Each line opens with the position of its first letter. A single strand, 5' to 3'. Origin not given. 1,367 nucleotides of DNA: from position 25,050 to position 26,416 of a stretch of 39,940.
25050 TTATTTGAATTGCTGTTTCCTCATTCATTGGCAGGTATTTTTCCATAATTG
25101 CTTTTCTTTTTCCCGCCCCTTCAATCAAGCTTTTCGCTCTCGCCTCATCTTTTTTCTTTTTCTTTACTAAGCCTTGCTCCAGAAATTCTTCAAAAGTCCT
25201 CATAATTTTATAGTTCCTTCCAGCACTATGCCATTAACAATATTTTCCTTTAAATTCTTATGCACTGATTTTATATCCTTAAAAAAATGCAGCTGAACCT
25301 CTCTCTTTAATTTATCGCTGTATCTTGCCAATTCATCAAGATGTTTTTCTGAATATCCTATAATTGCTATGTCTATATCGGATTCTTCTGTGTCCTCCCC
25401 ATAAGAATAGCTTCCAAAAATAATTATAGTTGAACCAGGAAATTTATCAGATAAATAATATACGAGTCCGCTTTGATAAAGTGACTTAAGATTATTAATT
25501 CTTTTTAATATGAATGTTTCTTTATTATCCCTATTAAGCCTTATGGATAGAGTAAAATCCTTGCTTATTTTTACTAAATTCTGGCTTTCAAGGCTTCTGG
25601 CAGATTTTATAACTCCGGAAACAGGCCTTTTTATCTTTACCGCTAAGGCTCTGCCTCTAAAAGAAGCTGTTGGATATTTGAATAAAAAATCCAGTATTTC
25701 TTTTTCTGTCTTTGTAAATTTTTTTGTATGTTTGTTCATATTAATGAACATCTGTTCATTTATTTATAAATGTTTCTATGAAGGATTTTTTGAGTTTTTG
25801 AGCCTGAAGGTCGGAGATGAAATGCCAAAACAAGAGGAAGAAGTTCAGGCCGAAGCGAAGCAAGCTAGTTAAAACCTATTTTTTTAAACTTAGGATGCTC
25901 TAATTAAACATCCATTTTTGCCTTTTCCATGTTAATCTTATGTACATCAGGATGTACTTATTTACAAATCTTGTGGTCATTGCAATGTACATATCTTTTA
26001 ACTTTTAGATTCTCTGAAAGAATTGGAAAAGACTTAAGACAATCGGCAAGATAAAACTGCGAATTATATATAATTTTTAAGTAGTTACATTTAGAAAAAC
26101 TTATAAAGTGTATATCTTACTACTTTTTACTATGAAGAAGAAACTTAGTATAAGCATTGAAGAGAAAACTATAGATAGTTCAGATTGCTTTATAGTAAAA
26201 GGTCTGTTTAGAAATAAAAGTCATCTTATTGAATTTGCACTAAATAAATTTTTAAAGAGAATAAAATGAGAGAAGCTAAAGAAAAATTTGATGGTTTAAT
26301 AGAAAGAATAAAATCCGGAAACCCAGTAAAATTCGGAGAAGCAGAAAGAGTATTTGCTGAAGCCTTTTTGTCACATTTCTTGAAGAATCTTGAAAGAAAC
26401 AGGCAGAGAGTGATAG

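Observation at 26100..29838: Tightly coupled four-gene cassette with no recognisable family (RHH + 748-aa + HExxH + Cys-pair protein) inside a toxin-antitoxin island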

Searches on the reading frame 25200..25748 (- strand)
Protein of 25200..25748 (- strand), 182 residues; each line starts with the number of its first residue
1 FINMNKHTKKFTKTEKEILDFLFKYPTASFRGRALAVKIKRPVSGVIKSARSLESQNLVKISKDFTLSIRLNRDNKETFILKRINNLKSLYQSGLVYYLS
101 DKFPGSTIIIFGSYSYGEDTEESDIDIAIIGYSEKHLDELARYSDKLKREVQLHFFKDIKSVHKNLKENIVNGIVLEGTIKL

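Call 54: search_protein_families(library=pfam, proteins=[window:25200-25748:-], max_evalue=0.01)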
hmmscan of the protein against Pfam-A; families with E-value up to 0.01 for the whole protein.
window:25200-25748:- (182 aa): 4 families
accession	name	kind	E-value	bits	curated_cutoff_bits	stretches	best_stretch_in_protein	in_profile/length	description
PF01909.29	NTP_transf_2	-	6.3e-12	46.2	21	1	98-172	7-88/93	Nucleotidyltransferase domain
PF18765.7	Polbeta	-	3.6e-10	40.3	26.9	1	106-176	14-87/93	Polymerase beta, Nucleotidyltransferase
PF22600.2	MTPAP-like_central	-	5.1e-05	23.8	27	1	86-156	20-83/139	Poly(A) RNA polymerase, mitochondrial-like, central palm domain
PF25212.1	HVO_A0114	-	0.0052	17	27.6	0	5-64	14-71/84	HVO_A0114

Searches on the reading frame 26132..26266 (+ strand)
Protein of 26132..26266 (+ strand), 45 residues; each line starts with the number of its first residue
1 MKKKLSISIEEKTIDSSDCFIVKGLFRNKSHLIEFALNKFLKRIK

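Call 3: search_protein_families(library=pfam, proteins=[window:26132-26266:+], max_evalue=1)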
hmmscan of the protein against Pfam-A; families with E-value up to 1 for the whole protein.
window:26132-26266:+ (45 aa): 0 families

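Call 4: search_protein_families(library=padloc, proteins=[window:26132-26266:+], max_evalue=1)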
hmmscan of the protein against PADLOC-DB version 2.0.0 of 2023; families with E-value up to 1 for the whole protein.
window:26132-26266:+ (45 aa): 0 families

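Call 5: search_protein_families(library=ncbifam, proteins=[window:26132-26266:+], max_evalue=1)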
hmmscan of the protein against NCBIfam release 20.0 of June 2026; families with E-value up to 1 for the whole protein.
window:26132-26266:+ (45 aa): 0 families

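Call 24: search_protein_families(library=phrogs, proteins=[window:26132-26266:+], max_evalue=1)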
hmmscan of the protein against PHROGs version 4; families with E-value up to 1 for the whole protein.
window:26132-26266:+ (45 aa): 0 families

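Call 80: search_solved_structures(query=A7, max_evalue=10, show_alignments=2)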
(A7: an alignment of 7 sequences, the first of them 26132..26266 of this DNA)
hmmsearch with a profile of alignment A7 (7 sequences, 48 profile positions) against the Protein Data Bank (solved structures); distinct sequences matched with E-value up to 10: 9.
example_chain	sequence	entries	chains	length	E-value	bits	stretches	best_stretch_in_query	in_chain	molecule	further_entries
6xp5_R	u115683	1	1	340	0.11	15.6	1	20-35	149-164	Mediator of RNA polymerase II transcription subunit 18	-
5esp_A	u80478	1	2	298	0.22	14.7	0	28-45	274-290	I-PanMI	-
6bcf_D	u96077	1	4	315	0.34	14.1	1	27-42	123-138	Ribosomal protein 3/homing endonuclease-like fusion protein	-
3r7p_A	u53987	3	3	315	0.34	14.1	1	27-42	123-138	Ribosomal protein 3/homing endonuclease-like fusion protein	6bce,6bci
6bcg_D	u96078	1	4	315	0.34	14.1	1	27-42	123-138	Ribosomal protein 3/homing endonuclease-like fusion protein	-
6bch_A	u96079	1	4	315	0.34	14.1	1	27-42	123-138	Ribosomal protein 3/homing endonuclease-like fusion protein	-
6bcn_A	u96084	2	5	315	0.35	14.1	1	27-42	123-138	Ribosomal protein 3/homing endonuclease-like fusion protein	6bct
3mj6_A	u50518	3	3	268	1.2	12.3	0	20-33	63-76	Junctional adhesion molecule-like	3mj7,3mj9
5egb_A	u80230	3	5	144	3.5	10.9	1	26-32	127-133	Histone-lysine N-methyltransferase PRDM9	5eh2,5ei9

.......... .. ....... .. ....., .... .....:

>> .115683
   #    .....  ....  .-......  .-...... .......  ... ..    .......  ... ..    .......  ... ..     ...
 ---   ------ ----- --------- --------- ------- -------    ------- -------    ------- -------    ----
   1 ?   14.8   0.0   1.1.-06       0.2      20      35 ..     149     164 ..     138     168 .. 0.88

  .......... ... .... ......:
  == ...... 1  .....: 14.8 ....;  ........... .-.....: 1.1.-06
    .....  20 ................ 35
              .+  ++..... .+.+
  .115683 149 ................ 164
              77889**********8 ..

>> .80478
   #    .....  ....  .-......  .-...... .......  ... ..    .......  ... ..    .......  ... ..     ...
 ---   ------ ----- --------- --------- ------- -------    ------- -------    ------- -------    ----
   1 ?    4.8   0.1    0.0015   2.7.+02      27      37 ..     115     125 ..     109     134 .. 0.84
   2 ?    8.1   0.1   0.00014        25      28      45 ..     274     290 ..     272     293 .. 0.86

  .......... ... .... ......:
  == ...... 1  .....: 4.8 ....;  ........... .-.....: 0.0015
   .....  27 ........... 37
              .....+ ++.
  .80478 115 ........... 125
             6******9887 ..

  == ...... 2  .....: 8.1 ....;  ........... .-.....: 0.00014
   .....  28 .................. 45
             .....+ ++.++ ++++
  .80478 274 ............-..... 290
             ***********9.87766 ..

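Call 81: search_protein_families(library=pfam, alignment_id=A7, max_evalue=10)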
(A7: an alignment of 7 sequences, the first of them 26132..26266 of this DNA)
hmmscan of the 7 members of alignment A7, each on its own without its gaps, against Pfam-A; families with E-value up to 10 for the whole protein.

A. member 1, window:26132-26266:+ (45 aa): 0 families

B. families by the number of members that match (of 7 scanned): 7 families
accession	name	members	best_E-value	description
PF01402.27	RHH_1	5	3.6e-05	Ribbon-helix-helix protein, copG family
PF17723.7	RHH_8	2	0.049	Ribbon-Helix-Helix transcriptional regulator family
PF03693.20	ParD_antitoxin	1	0.032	Bacterial antitoxin of ParD toxin-antitoxin type II system and RHH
PF12651.13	RHH_3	1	0.033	Ribbon-helix-helix domain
PF23758.1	TPR_HPS5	1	0.07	HPS5 TPR domain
PF10037.15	MRP-S27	1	0.1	Mitochondrial 28S ribosomal protein S27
PF24434.1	DUF7557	1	0.12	Family of unknown function (DUF7557)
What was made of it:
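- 26132..26269 (+): 45-aa ribbon-helix-helix (CopG-like) regulator gene. Its TGA overlaps the next ATG. Five of 7 members hit Pfam RHH_1, best E 3.6e-5; the window copy itself gives no hit (call 81).
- On CopG/RHH_1 ribbon-helix-helix regulators: The window copy alone gives no hit (call 81).
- Closest known: CopG/Arc-type ribbon-helix-helix transcription regulators. Same: Size (45-48 aa), the strand-helix-helix pattern, its position as the first gene behind its own promoter, and Pfam RHH_1 hits for 5 of 7 homologues (call 81).
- The window's own RHH gives no Pfam hit (call 81).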
